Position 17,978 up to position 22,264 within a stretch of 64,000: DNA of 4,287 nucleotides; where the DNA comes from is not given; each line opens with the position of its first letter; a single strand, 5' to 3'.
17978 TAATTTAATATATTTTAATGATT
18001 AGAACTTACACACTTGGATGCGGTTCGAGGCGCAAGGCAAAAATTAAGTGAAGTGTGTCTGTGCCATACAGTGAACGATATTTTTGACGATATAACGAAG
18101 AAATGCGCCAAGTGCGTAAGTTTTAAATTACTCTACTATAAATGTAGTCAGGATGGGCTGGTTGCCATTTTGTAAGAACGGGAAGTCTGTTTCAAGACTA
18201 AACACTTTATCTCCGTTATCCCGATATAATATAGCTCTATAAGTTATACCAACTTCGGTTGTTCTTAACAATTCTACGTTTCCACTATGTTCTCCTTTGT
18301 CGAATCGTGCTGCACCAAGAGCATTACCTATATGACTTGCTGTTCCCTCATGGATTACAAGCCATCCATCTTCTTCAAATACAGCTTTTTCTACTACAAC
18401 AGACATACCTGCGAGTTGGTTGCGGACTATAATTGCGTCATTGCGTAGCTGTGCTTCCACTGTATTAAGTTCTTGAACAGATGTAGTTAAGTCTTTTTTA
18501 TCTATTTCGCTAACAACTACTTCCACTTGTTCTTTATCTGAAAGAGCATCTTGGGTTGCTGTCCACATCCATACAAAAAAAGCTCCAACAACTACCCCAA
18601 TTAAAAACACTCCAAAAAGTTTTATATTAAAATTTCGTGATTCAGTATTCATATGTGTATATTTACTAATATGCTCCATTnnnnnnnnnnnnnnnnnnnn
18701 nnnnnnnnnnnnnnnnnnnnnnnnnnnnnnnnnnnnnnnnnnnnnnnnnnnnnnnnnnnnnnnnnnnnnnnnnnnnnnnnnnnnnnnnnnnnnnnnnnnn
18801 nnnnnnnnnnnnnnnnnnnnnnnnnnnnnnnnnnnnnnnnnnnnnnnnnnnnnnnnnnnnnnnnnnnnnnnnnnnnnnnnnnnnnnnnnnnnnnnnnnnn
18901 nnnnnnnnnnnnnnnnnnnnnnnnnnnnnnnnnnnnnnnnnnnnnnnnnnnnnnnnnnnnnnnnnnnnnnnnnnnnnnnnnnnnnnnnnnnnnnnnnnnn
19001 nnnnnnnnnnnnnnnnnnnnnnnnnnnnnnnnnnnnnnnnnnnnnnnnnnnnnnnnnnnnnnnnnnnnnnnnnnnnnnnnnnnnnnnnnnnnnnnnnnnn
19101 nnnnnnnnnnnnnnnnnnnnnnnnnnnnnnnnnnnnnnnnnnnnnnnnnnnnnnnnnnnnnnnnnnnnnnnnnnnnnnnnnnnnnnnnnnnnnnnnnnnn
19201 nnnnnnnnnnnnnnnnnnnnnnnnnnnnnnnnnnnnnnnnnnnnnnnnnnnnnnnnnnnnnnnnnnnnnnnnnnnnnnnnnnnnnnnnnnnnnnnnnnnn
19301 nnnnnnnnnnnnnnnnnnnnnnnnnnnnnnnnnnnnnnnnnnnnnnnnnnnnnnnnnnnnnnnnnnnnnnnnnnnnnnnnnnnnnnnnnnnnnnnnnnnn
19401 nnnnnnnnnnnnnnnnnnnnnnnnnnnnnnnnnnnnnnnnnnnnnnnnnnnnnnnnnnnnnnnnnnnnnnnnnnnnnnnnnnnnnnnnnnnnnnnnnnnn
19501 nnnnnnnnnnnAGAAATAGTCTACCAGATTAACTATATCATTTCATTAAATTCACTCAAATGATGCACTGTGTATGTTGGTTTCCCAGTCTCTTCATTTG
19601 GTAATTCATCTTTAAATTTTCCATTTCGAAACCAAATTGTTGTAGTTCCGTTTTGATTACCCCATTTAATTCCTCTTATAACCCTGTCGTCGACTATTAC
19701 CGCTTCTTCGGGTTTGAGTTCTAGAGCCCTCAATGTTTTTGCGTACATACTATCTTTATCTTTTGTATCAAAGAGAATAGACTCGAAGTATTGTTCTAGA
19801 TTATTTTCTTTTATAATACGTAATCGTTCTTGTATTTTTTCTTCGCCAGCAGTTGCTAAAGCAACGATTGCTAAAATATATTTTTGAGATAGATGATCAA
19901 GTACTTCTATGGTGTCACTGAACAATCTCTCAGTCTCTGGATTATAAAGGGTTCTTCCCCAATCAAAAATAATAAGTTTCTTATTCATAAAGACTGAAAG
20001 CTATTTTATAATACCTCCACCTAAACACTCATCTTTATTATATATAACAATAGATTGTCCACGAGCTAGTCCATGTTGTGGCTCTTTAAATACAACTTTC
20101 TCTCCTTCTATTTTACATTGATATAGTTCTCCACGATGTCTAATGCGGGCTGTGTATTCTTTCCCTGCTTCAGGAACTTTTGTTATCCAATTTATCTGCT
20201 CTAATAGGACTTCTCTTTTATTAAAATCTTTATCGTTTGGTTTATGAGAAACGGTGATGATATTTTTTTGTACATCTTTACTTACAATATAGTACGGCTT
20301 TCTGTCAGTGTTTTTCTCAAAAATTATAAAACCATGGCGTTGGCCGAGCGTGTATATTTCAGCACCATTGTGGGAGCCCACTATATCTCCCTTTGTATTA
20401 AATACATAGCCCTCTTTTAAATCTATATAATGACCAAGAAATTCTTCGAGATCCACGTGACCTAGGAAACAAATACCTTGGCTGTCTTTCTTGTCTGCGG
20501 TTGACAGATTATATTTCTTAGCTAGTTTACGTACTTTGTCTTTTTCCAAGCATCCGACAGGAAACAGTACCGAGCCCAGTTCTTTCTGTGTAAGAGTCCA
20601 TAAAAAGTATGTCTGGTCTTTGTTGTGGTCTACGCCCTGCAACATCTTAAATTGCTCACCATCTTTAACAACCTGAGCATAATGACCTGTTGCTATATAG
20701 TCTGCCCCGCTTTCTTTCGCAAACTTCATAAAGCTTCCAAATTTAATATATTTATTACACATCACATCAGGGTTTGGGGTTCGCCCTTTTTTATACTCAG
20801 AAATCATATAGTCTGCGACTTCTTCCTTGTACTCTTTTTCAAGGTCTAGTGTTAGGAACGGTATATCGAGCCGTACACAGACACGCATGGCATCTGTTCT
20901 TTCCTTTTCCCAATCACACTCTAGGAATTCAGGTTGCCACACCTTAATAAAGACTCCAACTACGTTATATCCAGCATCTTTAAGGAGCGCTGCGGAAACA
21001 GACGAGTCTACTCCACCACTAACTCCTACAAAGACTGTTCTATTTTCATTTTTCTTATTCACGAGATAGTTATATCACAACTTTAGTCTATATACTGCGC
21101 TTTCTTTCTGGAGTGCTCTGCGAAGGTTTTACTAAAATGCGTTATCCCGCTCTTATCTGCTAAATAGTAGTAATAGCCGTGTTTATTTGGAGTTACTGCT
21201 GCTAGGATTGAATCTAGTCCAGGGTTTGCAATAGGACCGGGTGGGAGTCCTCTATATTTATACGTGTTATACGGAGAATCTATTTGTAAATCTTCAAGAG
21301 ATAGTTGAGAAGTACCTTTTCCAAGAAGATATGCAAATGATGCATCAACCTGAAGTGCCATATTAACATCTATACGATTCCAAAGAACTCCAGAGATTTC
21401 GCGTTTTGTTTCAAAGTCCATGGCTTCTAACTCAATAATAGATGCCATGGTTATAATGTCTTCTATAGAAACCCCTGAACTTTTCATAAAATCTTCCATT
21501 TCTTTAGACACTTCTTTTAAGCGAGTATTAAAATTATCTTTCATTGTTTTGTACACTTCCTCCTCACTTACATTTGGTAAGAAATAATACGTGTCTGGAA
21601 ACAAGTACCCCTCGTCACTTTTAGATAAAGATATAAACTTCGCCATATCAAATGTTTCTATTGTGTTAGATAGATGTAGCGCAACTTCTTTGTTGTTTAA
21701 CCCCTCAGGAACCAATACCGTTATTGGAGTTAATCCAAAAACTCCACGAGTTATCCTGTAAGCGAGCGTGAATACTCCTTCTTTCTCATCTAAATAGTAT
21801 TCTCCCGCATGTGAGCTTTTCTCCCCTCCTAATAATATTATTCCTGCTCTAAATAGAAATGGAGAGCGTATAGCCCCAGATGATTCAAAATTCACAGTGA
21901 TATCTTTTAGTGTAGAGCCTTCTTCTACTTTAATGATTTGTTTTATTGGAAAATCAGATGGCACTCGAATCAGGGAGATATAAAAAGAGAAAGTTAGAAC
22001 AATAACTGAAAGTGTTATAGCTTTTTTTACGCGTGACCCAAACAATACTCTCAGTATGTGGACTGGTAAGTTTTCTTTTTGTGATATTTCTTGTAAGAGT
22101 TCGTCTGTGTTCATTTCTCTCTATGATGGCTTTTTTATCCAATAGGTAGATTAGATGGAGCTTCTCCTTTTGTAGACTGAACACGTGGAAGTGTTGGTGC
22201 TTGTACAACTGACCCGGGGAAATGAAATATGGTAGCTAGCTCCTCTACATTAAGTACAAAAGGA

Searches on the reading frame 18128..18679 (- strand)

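Call 72: search_protein_families(library=pfam, proteins=[window:18128-18679:-], max_evalue=0.001)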
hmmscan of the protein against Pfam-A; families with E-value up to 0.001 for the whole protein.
window:18128-18679:- (183 aa): 1 family
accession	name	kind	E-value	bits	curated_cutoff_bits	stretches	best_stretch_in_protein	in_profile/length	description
PF23951.1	DUF7282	-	6.4e-10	39.6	27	1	88-174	9-104/112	Domain of unknown function (DUF7282)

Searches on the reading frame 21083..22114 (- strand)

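Call 72: search_protein_families(library=pfam, proteins=[window:21083-22114:-], max_evalue=0.001)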
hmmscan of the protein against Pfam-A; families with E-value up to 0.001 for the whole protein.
window:21083-22114:- (343 aa): 1 family
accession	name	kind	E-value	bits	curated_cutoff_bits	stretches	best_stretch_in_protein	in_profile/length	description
PF02618.21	YceG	-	8.7e-71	239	32.4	1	61-339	1-274/275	YceG-like family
